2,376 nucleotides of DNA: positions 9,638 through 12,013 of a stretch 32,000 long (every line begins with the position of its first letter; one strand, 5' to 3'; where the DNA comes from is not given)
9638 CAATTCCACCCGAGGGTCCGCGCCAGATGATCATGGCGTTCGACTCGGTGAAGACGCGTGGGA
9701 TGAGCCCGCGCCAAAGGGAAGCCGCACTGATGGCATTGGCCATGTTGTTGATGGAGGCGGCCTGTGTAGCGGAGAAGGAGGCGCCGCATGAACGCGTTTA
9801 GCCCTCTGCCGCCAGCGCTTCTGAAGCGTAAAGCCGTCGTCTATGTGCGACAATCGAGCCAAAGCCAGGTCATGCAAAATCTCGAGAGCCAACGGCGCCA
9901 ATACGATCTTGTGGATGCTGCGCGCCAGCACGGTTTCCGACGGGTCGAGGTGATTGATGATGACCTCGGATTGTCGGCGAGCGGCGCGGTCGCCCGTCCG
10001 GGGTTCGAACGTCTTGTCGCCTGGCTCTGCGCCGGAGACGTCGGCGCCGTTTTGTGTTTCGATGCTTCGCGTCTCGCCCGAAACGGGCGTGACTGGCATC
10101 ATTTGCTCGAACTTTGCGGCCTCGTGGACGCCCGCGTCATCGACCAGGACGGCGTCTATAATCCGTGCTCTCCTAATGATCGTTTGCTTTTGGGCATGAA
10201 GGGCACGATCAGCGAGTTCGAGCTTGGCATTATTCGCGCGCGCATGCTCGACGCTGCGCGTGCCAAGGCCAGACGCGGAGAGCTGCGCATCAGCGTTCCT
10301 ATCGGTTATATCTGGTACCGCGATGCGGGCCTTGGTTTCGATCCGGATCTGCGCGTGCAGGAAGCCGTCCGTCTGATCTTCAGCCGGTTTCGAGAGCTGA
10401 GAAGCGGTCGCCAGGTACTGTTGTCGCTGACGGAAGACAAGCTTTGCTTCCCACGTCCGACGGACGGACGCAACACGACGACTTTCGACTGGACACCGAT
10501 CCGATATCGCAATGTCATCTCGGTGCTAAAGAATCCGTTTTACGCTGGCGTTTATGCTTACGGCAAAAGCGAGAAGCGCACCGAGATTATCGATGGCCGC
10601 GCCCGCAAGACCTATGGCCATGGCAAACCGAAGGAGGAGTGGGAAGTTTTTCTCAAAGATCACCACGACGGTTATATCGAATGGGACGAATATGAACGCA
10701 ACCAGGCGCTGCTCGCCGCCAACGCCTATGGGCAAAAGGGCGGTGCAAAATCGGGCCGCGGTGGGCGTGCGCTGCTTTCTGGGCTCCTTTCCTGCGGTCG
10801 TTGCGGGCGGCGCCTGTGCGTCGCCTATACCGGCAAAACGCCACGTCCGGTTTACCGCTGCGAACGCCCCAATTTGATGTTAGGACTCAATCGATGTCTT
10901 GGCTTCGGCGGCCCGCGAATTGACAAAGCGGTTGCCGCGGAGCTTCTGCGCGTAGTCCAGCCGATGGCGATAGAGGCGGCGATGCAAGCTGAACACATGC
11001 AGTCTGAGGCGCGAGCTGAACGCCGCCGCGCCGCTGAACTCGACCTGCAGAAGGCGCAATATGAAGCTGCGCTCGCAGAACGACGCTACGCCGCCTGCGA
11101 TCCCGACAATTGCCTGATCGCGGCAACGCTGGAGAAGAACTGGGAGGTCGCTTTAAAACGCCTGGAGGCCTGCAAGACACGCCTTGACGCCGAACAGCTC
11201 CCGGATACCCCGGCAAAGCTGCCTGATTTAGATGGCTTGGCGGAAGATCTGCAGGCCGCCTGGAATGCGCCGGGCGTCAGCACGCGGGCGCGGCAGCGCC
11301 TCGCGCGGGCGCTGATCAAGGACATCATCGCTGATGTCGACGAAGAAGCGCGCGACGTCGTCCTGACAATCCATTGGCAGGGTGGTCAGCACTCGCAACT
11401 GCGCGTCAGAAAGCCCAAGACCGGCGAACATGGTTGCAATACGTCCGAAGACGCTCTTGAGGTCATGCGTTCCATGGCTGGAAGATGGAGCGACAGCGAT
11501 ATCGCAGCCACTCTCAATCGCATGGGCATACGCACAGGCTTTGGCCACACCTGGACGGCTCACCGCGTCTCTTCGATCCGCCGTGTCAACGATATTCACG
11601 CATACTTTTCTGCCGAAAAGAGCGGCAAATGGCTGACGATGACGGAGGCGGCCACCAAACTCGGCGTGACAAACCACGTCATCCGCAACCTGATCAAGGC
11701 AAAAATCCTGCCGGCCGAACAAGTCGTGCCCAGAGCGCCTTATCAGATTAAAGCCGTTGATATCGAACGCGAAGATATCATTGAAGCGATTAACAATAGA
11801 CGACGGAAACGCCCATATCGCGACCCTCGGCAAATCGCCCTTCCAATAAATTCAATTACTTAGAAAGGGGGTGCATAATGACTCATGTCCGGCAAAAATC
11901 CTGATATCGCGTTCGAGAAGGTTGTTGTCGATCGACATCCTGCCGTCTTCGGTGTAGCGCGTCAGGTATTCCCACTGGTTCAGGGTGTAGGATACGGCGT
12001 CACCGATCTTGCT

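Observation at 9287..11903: Cargo-less 2.6-kb element driven by a 691-aa large serine recombinase, inserted at a dyad-symmetric site inside a conserved IS66 transposase motif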

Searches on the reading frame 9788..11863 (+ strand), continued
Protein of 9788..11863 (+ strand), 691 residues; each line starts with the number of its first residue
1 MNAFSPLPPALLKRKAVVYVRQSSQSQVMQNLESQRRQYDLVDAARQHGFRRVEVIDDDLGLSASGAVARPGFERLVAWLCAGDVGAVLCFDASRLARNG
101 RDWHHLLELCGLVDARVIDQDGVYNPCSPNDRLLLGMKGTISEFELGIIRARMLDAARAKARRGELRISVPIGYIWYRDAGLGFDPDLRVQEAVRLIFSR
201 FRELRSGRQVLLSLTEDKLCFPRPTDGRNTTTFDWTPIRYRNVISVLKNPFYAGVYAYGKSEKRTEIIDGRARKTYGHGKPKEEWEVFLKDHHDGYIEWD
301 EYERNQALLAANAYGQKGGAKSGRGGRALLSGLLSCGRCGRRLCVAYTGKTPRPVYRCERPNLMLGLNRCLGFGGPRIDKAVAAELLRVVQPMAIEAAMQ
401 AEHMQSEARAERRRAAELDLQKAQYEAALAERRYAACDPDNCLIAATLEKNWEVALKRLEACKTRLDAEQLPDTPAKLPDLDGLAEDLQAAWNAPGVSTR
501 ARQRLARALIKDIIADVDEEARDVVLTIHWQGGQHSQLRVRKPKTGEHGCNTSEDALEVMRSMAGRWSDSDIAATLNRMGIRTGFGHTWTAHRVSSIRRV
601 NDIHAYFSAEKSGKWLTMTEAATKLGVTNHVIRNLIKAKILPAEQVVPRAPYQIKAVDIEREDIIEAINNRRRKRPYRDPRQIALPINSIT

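Call 21: find_encoding_contigs(protein=P0012, flank=4000, max_places=4)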
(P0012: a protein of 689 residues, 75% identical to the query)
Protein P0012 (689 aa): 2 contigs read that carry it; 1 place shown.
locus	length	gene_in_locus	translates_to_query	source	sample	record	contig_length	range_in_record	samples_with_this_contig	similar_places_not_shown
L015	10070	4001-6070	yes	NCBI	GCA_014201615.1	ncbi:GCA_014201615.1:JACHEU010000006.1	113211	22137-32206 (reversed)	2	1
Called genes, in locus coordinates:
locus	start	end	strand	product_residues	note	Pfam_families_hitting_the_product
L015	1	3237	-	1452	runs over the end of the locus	PF13872:AAA_34, PF04851:ResIII (weak), PF13871:Helicase_C_4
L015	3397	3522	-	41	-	-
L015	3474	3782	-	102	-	-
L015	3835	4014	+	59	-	-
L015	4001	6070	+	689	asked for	PF00239:Resolvase, PF07508:Recombinase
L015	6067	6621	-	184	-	-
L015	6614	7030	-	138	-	-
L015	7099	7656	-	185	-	-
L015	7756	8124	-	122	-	PF00565:SNase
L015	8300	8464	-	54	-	-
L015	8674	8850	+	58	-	-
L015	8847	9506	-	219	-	-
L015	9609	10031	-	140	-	PF03230:Antirestrict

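Call 22: find_encoding_contigs(protein=P0071, flank=4000, max_places=4)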
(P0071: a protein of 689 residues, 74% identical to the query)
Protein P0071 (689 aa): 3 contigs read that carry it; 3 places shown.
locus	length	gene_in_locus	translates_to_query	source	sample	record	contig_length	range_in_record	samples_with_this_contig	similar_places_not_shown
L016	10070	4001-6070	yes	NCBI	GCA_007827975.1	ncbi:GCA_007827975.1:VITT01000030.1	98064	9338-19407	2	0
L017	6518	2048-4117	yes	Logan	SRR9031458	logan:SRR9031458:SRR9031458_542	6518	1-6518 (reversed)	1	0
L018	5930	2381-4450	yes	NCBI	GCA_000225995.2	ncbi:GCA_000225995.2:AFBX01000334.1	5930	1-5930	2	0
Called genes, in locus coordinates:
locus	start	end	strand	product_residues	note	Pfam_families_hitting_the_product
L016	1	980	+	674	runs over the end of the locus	PF02534:T4SS-DNA_transf, PF10412:TrwB_AAD_bind, PF12696:TraG-D_C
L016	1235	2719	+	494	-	PF00989:PAS (weak), PF08448:PAS_4, PF13426:PAS_9, PF08447:PAS_3, PF08448:PAS_4, PF13426:PAS_9, PF08447:PAS_3, PF00015:MCPsignal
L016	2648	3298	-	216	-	PF07929:PRiA4_ORF3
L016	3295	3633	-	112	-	PF13817:DDE_Tnp_IS66_C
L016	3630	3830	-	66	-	-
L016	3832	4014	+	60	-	-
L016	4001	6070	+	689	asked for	PF00239:Resolvase, PF07508:Recombinase, PF13408:Zn_ribbon_recom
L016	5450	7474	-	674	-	PF13007:LZ_Tnp_IS66, PF13005:zf-IS66, PF03050:DDE_Tnp_IS66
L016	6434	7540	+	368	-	-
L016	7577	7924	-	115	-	PF05717:TnpB_IS66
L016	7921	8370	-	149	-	PF01527:HTH_Tnp_1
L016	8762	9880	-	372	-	PF01548:DEDD_Tnp_IS110, PF02371:Transposase_20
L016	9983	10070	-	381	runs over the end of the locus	-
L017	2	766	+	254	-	?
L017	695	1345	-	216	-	PF07929:PRiA4_ORF3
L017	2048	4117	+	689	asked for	PF00239:Resolvase, PF07508:Recombinase, PF13408:Zn_ribbon_recom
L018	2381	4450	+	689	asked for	PF00239:Resolvase, PF07508:Recombinase, PF13408:Zn_ribbon_recom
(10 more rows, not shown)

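Call 24: find_related_loci(query=A1, collection=genome_contigs, flank=4000)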
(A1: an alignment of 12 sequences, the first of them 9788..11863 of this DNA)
Query A1 (691 aa) in genome_contigs; peptide patterns used: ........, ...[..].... (x = any residue, [..] = any of these).
600 stretches matched a pattern (row limit reached: there are more); 585 encode a relative of the query (tblastn E <= 1e-3); the best 80 are kept; 80 distinct loci.
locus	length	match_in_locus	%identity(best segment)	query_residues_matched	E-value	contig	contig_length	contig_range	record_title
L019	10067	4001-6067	76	1-691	0e+0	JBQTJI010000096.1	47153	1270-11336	MAG: Gemmobacter sp. isolate SAW14 c_000000067670, whole genome shotgun sequence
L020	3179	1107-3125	74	5-678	0e+0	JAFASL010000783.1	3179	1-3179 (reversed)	MAG: Alphaproteobacteria bacterium isolate CP_BM_ER_R8_17 BM_ER_R8_k147_94261, whole genome shotgun sequence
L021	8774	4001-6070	72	1-691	0e+0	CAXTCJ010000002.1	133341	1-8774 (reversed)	MAG TPA_asm: uncultured Acetobacteraceae bacterium isolate private_T1888_metawrap_bin.3 genome assembly, contig: private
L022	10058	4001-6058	71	1-685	0e+0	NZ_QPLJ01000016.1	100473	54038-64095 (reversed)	Jannaschia formosa strain 12N15 12N15_scaffold16, whole genome shotgun sequence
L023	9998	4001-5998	73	7-671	0e+0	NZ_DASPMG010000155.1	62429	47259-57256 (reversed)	MAG: Azospirillum sp. isolate SMAG_U12086 k141_350591, whole genome shotgun sequence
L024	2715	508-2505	72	7-671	0e+0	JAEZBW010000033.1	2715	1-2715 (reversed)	MAG: Bacillota bacterium isolate OH_CBrB_215 k127_878881, whole genome shotgun sequence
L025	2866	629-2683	72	1-687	0e+0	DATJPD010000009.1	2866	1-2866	MAG TPA_asm: Alphaproteobacteria bacterium isolate SMAG_U14904 k141_334389, whole genome shotgun sequence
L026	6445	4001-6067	71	1-691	0e+0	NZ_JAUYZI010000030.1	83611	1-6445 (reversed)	Methylobacterium sp. NEAU 140 Scaffold30, whole genome shotgun sequence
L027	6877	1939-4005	71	1-687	0e+0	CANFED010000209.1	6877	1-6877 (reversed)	MAG: Oxalobacteraceae bacterium isolate Jr-11dec17-22 genome assembly, contig: Jr-11dec17-C6180, whole genome shotgun se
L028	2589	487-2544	73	1-687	0e+0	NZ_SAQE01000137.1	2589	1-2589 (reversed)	MAG: Mesorhizobium sp. isolate N.Ca.IN.012.14.1 NODE_137_length_2589_cov_39.356748, whole genome shotgun sequence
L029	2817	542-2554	73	1-670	0e+0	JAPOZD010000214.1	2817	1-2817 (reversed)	MAG: Alphaproteobacteria bacterium isolate COS4_bin_55 NODE_16850_length_2817_cov_9.32875, whole genome shotgun sequence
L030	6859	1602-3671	70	1-691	0e+0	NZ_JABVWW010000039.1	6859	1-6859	Methylocystis silviterrae strain FS NODE_39_length_6859_cov_309.034061, whole genome shotgun sequence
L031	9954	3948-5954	72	7-676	0e+0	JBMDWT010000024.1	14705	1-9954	MAG: Amaricoccus sp. isolate FBaNitRs1_25 FBaNitRs1_contig24, whole genome shotgun sequence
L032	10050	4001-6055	70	6-691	0e+0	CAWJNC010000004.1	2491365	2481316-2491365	MAG: uncultured proteobacterium isolate MFD02840.bin.1.317 genome assembly, contig: contig_18186, whole genome shotgun s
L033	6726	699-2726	71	1-678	0e+0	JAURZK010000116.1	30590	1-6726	MAG: Rubrivivax sp. isolate E6_concoct.bin.150 E6_k141_253406, whole genome shotgun sequence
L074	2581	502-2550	69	7-691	0e+0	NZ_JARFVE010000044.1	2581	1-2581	Rhizobium mulingense strain MC63 contig44, whole genome shotgun sequence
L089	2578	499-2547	68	7-691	0e+0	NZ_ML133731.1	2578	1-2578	Rhizobium vallis strain CCBAU 65647 Scaffold46, whole genome shotgun sequence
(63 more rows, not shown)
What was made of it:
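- At least 585 loci were found in species-representative genomes (call 24).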

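Call 38: search_protein_families(library=ncbifam, proteins=[window:9788-11863:+], max_evalue=10)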
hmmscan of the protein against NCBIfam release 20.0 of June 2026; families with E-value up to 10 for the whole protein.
window:9788-11863:+ (691 aa): 8 families
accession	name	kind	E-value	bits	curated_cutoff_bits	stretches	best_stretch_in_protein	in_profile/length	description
NF041201.1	recomb_XisF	equivalog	1.9e-22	79.9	375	1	69-395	45-362/465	fdxN element excision recombinase XisF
NF047344.1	SCCmet_CcrA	equivalog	3e-11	43.1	700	1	14-180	2-162/442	cassette chromosome recombinase CcrA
NF047343.1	SCCmet_CcrB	equivalog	8.2e-10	37.9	900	1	13-351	5-317/542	cassette chromosome recombinase CcrB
NF047347.1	SCCmet_CcrC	equivalog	3.3e-06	25.9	900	1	13-344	2-314/558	cassette chromosome recombinase CcrC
NF049883.1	resolv_YneB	equivalog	0.00055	19.4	175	1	15-99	1-81/211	YneB family resolvase-like protein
TIGR01764.1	excise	domain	0.00075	19.8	28.8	1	615-655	1-39/49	excisionase family DNA-binding protein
NF033518.0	transpos_IS607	equivalog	0.0036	16.9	110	1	13-103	53-137/187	IS607 family transposase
NF003049.0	PRK03963.1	equivalog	9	6.1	225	0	382-436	11-65/198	V-type ATP synthase subunit E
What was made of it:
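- On IS607 family: NF033518 scores 16.9 bits against a cut-off of 110 (call 38).
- Closest known: IS607 family. Different: The NCBIfam IS607 model scores 16.9 bits against a cut-off of 110 (call 38).
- Closest known: Recombinase-excised elements interrupting genes in heterocyst-forming cyanobacteria. Same: XisF is the best, sub-threshold NCBIfam match (call 38).
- NCBIfam's best, sub-threshold match is to the XisF excision recombinase (call 38).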

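Call 57: list_cluster_members(proteins=[P0001, window:9622-9798:+])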
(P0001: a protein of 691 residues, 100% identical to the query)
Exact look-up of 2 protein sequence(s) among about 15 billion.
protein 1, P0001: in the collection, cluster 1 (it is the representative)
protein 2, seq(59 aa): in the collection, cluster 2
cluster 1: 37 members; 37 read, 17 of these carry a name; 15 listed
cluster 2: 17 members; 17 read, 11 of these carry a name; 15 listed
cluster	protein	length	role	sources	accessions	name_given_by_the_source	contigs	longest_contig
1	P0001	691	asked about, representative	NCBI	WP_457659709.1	recombinase family protein [Sinorhizobium medicae]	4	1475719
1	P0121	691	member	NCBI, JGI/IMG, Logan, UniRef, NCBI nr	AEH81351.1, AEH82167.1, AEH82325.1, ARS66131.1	recombinase family protein [Sinorhizobium meliloti] | DNA invertase Pin-like site-specific DNA recombinase | Putative transoposon resolvase n=3 Tax=Rhizobium meliloti TaxID=382 RepID=F7XF42_SINMM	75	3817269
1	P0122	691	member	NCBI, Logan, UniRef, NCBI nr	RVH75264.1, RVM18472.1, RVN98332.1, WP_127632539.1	recombinase family protein [Sinorhizobium meliloti] | recombinase family protein n=1 Tax=Rhizobium meliloti TaxID=382 RepID=UPI000FD740B8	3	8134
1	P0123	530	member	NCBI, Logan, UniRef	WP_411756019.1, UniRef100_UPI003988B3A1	recombinase family protein [Sinorhizobium meliloti] | recombinase family protein n=1 Tax=Rhizobium meliloti TaxID=382 RepID=UPI003988B3A1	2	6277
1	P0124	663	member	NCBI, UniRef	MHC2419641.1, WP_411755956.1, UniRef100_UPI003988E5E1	DNA invertase Pin-like site-specific DNA recombinase [Sinorhizobium meliloti] | recombinase family protein n=1 Tax=Rhizobium meliloti TaxID=382 RepID=UPI003988E5E1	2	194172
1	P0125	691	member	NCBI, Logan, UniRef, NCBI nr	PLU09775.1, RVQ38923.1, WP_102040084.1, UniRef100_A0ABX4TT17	recombinase family protein [Sinorhizobium medicae] | Serine recombinase n=1 Tax=Sinorhizobium medicae TaxID=110321 RepID=A0ABX4TT17_9HYPH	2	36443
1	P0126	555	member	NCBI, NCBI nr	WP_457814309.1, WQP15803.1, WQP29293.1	recombinase family protein (plasmid) [Sinorhizobium meliloti] | recombinase family protein [Sinorhizobium meliloti]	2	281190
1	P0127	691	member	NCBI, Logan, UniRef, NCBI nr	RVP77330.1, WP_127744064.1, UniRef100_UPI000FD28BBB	recombinase family protein [Sinorhizobium meliloti] | recombinase family protein n=1 Tax=Rhizobium meliloti TaxID=382 RepID=UPI000FD28BBB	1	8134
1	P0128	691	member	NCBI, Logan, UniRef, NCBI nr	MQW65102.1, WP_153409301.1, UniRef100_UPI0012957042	serine recombinase [Sinorhizobium meliloti] | recombinase family protein n=1 Tax=Rhizobium meliloti TaxID=382 RepID=UPI0012957042 | recombinase family protein [Sinorhizobium meliloti]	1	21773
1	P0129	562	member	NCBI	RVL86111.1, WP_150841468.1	recombinase family protein, partial [Sinorhizobium meliloti]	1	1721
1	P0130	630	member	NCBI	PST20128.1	serine recombinase, partial [Mesorhizobium loti]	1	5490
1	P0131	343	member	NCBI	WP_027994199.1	recombinase family protein, partial [Sinorhizobium meliloti]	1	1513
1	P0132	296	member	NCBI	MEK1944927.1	MAG: recombinase family protein, partial [Ensifer adhaerens]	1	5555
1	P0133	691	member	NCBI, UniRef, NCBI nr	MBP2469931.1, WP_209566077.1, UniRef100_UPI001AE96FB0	DNA invertase Pin-like site-specific DNA recombinase [Sinorhizobium meliloti] | recombinase family protein n=1 Tax=Rhizobium meliloti TaxID=382 RepID=UPI001AE96FB0 | recombinase family protein [Sinorhizobium meliloti]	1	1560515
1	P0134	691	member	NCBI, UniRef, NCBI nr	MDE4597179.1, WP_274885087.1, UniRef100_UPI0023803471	recombinase family protein [Sinorhizobium meliloti] | recombinase family protein n=1 Tax=Rhizobium meliloti TaxID=382 RepID=UPI0023803471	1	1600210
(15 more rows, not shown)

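Call 58: find_encoding_contigs(protein=P0121, flank=1500, max_places=10)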
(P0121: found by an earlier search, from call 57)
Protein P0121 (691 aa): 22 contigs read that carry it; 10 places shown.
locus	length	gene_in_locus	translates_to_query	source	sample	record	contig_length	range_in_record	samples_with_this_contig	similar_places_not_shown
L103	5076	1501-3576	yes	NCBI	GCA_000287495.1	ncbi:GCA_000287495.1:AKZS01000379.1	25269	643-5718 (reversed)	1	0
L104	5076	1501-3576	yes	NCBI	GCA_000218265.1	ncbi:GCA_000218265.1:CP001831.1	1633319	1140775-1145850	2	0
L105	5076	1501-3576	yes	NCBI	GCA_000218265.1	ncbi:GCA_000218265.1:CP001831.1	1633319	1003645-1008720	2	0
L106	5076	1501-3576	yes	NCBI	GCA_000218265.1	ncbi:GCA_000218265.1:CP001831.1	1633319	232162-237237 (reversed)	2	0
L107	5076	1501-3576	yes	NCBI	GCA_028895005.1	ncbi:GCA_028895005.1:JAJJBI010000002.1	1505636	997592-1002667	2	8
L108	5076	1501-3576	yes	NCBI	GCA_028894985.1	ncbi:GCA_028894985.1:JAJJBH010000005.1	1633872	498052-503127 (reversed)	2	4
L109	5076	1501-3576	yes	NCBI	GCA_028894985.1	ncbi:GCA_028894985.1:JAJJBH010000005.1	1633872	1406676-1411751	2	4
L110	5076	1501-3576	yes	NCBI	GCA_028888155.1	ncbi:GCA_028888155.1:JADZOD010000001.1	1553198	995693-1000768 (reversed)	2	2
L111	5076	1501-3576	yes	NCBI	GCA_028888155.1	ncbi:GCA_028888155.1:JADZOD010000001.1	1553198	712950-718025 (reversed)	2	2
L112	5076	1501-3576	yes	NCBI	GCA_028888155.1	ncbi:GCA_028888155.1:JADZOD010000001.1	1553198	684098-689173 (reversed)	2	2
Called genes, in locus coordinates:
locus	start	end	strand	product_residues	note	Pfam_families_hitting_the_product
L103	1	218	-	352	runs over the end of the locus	PF21374:WsaF_N (weak), PF22772:WsaF_C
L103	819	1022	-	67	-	PF13817:DDE_Tnp_IS66_C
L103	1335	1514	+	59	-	-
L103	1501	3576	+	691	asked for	PF00239:Resolvase, PF07508:Recombinase, PF13408:Zn_ribbon_recom (weak)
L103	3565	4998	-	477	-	-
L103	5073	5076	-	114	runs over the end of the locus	PF05717:TnpB_IS66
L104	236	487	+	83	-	-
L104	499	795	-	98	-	-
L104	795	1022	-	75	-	PF13817:DDE_Tnp_IS66_C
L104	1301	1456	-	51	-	-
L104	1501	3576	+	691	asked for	PF00239:Resolvase, PF07508:Recombinase, PF13408:Zn_ribbon_recom (weak)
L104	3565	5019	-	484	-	PF13007:LZ_Tnp_IS66, PF13005:zf-IS66, PF03050:DDE_Tnp_IS66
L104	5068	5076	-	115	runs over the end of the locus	PF05717:TnpB_IS66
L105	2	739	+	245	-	PF00685:Sulfotransfer_1, PF13469:Sulfotransfer_3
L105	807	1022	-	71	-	PF13817:DDE_Tnp_IS66_C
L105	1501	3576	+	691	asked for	PF00239:Resolvase, PF07508:Recombinase, PF13408:Zn_ribbon_recom (weak)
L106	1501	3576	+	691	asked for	PF00239:Resolvase, PF07508:Recombinase, PF13408:Zn_ribbon_recom (weak)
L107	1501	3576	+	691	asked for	PF00239:Resolvase, PF07508:Recombinase, PF13408:Zn_ribbon_recom (weak)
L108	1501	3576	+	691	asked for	PF00239:Resolvase, PF07508:Recombinase, PF13408:Zn_ribbon_recom (weak)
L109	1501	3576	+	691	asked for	PF00239:Resolvase, PF07508:Recombinase, PF13408:Zn_ribbon_recom (weak)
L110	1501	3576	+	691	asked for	PF00239:Resolvase, PF07508:Recombinase, PF13408:Zn_ribbon_recom (weak)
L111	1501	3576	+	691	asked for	PF00239:Resolvase, PF07508:Recombinase, PF13408:Zn_ribbon_recom (weak)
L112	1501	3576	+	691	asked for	PF00239:Resolvase, PF07508:Recombinase, PF13408:Zn_ribbon_recom (weak)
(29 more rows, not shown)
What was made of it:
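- On Insertion sequence (generic definition): There are three copies in SM11 pSmeSM11c and three in GCA_028888155.1 (call 58).
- Strain SM11 carries three copies (calls 57, 58).
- Tried and rejected: Cluster member P0121 was, and gave ten contexts (call 58).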

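Call 69: search_solved_structures(query=window:9788-11863:+, max_evalue=0.001)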
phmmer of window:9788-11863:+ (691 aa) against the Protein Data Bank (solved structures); distinct sequences matched with E-value up to 0.001: 7.
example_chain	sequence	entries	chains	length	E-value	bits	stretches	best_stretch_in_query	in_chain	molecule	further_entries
3guv_A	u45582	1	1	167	0.00018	23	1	12-165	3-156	Site-specific recombinase, resolvase family protein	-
2mhc_A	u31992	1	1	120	0.00021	22.8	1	33-100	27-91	TnpX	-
3g13_A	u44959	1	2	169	0.00029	22.3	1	14-166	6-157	Putative conjugative transposon recombinase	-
4bqq_A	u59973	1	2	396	0.00034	22.1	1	25-162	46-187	INTEGRASE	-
9u2s_A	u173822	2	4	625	0.00058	21.3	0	23-162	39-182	Integrase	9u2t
9teh_A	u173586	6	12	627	0.00059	21.3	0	23-162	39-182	Integrase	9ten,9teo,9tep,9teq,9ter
9ibl_B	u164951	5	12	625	0.00066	21.1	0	25-162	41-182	Integrase | PhiC31 integrase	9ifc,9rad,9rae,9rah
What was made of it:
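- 9788..11863 (+): Large serine recombinase, 691 aa: catalytic domain, recombinase domain, zinc ribbon, coiled coil, and a ~220-aa C-terminal extension ending in an excisionase-like winged helix. Only distant hits to solved LSRs (call 69).
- Closest known: Serine-integrase integrative elements. Different: Sequence similarity to solved integrases is only E ~1e-4, over the catalytic domain (call 69).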

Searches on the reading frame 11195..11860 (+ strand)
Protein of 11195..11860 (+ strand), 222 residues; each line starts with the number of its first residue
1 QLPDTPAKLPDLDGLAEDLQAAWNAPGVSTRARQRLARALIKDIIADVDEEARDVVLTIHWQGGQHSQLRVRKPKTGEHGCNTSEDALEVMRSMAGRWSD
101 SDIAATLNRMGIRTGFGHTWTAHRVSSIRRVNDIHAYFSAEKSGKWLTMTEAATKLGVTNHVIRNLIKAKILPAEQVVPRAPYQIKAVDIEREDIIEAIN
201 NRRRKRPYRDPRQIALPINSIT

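Call 105: predict_structure(alignment_id=A5)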
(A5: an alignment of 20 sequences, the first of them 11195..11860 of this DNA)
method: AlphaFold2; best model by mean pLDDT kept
length: 222 residues; sequences in the alignment: 20
mean_pLDDT: 59.3   pTM: 0.35
mean pLDDT of the five models: 59.3, 57.1, 55.1, 53.6, 52.4
residues with pLDDT >= 90: 13; 70-90: 40; 50-70: 103; < 50: 66
segments of 3 or more residues with pLDDT < 50: 1-9, 61-65, 99-142
pLDDT, mean of each block of 10 residues (from residue 1): 42 52 65 67 63 59 51 60 59 51 39 29 28 31 69 89 90 74 83 87 63 54 45
secondary structure, 60 per line:
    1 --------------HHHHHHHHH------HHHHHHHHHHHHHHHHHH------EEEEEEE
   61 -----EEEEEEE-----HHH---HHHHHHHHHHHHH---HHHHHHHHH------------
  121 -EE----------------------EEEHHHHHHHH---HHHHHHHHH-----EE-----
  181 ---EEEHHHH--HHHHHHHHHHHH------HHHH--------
elements in order: H15-23 H30-47 E54-60 E66-72 H84-96 H100-108 E146-148 H149-156 H160-168 E184-186 H187-190 H193-204 H211-214
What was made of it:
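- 9788..11863 (+): The AF2 model gives pLDDT 69-90 for residues 615-670 only (call 105).
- Tried and rejected: It is confident only for the excisionase-like winged helix (call 105).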
